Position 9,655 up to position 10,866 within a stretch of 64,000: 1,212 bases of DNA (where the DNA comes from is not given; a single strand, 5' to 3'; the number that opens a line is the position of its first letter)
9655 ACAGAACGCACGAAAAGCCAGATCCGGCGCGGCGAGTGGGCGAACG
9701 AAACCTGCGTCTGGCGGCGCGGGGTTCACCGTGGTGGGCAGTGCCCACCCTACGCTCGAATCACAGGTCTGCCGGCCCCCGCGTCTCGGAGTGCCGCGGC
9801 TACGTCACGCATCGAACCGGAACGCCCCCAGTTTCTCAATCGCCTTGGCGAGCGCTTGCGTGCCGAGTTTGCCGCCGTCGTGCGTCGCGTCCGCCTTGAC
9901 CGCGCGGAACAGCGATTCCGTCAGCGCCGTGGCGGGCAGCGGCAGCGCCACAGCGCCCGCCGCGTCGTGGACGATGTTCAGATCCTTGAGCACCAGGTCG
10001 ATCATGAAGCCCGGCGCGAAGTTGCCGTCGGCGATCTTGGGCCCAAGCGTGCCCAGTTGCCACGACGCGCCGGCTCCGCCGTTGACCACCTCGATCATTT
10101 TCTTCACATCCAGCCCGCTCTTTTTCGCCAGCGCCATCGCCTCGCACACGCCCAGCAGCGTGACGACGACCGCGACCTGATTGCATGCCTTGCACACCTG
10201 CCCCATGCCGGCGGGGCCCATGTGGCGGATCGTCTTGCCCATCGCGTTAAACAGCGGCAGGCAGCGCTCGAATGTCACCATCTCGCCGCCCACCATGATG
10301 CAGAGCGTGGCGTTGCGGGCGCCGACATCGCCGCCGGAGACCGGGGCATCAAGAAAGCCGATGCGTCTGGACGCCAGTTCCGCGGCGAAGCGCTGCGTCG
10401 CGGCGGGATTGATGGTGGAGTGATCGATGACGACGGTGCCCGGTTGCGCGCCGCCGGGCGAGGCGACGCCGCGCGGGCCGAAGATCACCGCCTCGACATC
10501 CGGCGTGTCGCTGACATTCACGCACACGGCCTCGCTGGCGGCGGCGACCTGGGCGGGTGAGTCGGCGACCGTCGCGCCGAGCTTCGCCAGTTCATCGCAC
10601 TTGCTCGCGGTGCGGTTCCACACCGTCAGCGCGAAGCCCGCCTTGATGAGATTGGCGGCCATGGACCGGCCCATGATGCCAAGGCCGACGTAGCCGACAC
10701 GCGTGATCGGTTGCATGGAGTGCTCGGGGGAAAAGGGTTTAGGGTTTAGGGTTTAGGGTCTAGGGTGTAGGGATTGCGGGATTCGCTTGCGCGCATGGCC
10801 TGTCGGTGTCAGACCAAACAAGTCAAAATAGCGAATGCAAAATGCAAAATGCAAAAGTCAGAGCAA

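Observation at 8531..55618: Most intergenic spacers examined contain a foldback whose arms are short tandem repeats; the arm sequences differ between loci but the architecture is shared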

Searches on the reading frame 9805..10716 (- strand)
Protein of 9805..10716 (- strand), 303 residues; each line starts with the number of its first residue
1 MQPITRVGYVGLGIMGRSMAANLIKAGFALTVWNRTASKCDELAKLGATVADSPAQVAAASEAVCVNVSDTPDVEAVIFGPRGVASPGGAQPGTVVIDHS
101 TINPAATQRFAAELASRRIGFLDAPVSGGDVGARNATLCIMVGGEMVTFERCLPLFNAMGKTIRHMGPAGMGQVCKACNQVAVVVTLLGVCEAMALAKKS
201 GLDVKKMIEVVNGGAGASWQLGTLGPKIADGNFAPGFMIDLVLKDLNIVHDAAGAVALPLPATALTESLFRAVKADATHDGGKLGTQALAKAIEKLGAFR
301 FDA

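Call 21: find_encoding_contigs(protein=window:9805-10716:-, flank=10000, max_places=4)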
Protein window:9805-10716:- (303 aa): 8 contigs read that carry it; 4 places shown.
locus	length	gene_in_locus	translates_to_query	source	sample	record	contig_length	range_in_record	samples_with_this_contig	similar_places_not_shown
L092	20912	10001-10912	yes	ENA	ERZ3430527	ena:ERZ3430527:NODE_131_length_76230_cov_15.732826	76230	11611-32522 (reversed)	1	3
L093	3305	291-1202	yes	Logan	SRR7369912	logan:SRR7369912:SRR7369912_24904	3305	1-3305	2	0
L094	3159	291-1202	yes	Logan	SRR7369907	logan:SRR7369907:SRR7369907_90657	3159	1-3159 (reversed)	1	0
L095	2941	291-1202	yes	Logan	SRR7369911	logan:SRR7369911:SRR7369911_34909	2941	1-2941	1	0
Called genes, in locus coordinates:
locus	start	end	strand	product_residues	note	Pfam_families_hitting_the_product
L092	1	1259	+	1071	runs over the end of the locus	PF00133:tRNA-synt_1, PF01406:tRNA-synt_1e (faint), PF09334:tRNA-synt_1g, PF00133:tRNA-synt_1, PF08264:Anticodon_1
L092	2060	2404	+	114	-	PF01521:Fe-S_biosyn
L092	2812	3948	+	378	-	PF01168:Ala_racemase_N, PF14031:D-ser_dehydrat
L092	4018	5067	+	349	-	PF02811:PHP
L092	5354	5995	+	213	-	PF21982:RecX_HTH1, PF02631:RecX_HTH2 (weak)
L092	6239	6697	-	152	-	PF01967:MoaC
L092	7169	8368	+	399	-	PF01979:Amidohydro_1, PF07969:Amidohydro_3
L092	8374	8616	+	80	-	-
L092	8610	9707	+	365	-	PF09982:LpxR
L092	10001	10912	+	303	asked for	PF02826:2-Hacid_dh_C (faint), PF03446:NAD_binding_2, PF14833:NAD_binding_11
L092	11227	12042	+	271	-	-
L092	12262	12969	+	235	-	PF01138:RNase_PH, PF03725:RNase_PH_C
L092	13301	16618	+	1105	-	PF07635:PSCyt1, PF24807:WD40_CDC20-Fz, PF25172:Beta-prop_WDR3_2nd, PF25173:Beta-prop_WDR3_1st, PF23409:Beta-prop_EML, PF24105:Beta-prop_CAF1B_HIR1, PF25168:Beta-prop_WDR36-Utp21_2nd, PF25175:Beta-prop_WDR5, +66 more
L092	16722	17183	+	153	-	PF14588:YjgF_endoribonc, PF01042:Ribonuc_L-PSP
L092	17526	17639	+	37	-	-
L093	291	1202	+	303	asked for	PF02826:2-Hacid_dh_C (faint), PF03446:NAD_binding_2, PF14833:NAD_binding_11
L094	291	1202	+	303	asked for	PF02826:2-Hacid_dh_C (faint), PF03446:NAD_binding_2, PF14833:NAD_binding_11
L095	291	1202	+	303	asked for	PF02826:2-Hacid_dh_C (faint), PF03446:NAD_binding_2, PF14833:NAD_binding_11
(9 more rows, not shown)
